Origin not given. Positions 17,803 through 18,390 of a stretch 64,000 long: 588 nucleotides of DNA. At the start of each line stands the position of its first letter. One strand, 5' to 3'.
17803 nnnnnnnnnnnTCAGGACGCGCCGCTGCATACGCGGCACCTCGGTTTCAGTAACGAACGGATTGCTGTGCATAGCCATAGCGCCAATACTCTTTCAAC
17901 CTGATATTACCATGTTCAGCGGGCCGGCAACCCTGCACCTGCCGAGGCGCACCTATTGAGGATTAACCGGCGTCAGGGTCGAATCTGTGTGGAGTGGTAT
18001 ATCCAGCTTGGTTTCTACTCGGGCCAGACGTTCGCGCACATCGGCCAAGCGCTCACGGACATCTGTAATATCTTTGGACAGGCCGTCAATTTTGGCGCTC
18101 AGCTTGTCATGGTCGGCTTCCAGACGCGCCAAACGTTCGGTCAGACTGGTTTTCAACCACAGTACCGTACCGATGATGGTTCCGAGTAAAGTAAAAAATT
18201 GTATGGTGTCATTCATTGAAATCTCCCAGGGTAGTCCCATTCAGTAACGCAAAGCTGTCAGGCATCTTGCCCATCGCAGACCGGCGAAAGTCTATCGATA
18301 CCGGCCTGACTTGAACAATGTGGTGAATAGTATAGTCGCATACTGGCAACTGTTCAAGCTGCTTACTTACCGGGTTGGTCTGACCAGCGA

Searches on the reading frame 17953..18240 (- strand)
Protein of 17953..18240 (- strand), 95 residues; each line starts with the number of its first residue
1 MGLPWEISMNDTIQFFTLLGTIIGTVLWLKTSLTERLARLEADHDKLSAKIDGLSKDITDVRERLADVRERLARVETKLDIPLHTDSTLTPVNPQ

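Call 13: search_protein_families(library=ncbifam, proteins=[window:17953-18240:-], max_evalue=1)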
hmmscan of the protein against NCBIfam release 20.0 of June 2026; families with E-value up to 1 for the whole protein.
window:17953-18240:- (95 aa): 24 families
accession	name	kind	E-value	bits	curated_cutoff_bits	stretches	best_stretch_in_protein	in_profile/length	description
NF011925.1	PRK15396.1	subfamily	0.00023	21.3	108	1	20-80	9-70/78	major outer membrane lipoprotein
NF038025.1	dapto_LiaX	exception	0.0029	16.4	350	1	31-81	75-125/512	daptomycin-sensing surface protein LiaX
NF045487.1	ASRP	equivalog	0.0033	16.1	300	1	35-76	362-403/593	archaea-specific SMC-related protein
TIGR04211.1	SH3_and_anchor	equivalog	0.0092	15.6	65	1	30-78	61-109/198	TIGR04211 family SH3 domain-containing protein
NF053549.1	FtsL_Actino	equivalog_domain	0.013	15.4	55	1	16-62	8-57/83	cell division protein FtsL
TIGR02169.1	SMC_prok_A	equivalog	0.017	12.8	729.4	1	32-79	355-402/1165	chromosome segregation protein SMC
NF043058.1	T4SS_LegC2C7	subfamily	0.02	13.9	350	1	18-76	112-173/348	LegC2/C7 family Dot/Icm T4SS effector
NF033927.1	alph_xenorhab_B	subfamily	0.03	13.7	40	1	37-76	126-165/223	alpha-xenorhabdolysin family binary toxin subunit B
NF003413.0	PRK04778.1-7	equivalog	0.03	12.7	556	1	33-78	386-431/564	septation ring formation regulator EzrA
NF045650.1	CD1247_Nterm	equivalog_domain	0.037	14.6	30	1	27-65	34-69/70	CD1247 N-terminal domain-containing protein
NF047516.1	LA_3659_fam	equivalog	0.037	13.6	36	1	35-78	75-118/221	LA_3659 family protein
NF047514.1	SpiroCoCo_N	equivalog_domain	0.037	13.6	75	1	35-78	75-118/221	SpiroCoCo family coiled-coil protein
NF053525.1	thylo_ssr2422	subfamily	0.04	14.4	38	1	31-66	12-47/77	ssr2422 family thylakoid membrane protein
NF033885.1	conj_TraP_IncI1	equivalog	0.041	13.6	135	1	27-80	85-138/217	conjugal transfer protein TraP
NF047515.1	SpiroCoCo_C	equivalog_domain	0.05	12.7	125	1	37-78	203-243/313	SpiroCoCo family coiled-coil protein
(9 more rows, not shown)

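Call 34: search_protein_families(library=phrogs, proteins=[window:17953-18240:-], max_evalue=0.01)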
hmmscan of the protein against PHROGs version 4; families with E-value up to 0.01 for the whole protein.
window:17953-18240:- (95 aa): 15 families
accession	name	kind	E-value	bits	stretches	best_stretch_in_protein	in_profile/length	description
phrog_1009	-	unknown function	1.6e-07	32.4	1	5-80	4-79/103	-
phrog_1863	-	unknown function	2.2e-05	25.3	1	17-79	13-81/97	-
phrog_5553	-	unknown function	0.0002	22.5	1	32-81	18-67/114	-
phrog_31681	-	unknown function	0.00025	22.5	1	8-81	19-85/124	-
phrog_739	-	lysis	0.0012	20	1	18-80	14-79/122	Rz-like spanin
phrog_689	-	lysis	0.0016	19.7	1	59-80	5-26/91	holin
phrog_2658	-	other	0.0017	19.6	1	17-80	14-76/126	hol-like chemotaxis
phrog_9427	-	head and packaging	0.0021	18.3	1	30-73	376-419/453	head maturation protease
phrog_3534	-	unknown function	0.0022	19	1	31-81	60-110/117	-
phrog_35017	-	unknown function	0.0028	18.8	1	28-80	19-71/79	-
phrog_27870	-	unknown function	0.0046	17.9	1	56-89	13-46/69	-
phrog_6136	-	unknown function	0.0059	17.5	1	33-79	39-71/120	-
phrog_462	-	other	0.0077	17.4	0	9-80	7-84/101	lipoprotein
phrog_6179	-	unknown function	0.0084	17.7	1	14-80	6-72/93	-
phrog_30209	-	unknown function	0.0091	17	0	8-71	30-93/102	-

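Call 66: search_protein_families(library=pfam, proteins=[window:17953-18240:-], max_evalue=0.001)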
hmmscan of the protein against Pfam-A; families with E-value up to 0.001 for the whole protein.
window:17953-18240:- (95 aa): 1 family
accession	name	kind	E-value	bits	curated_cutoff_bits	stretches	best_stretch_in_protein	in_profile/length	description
PF24026.1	DUF7337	-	0.00076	19.9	30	0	36-79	5-49/61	Family of unknown function (DUF7337)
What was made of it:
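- On XhlA (claimed for ORF 17953..18240): The only match is DUF7337 at E 7.6e-4, below its cut-off (call 66).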
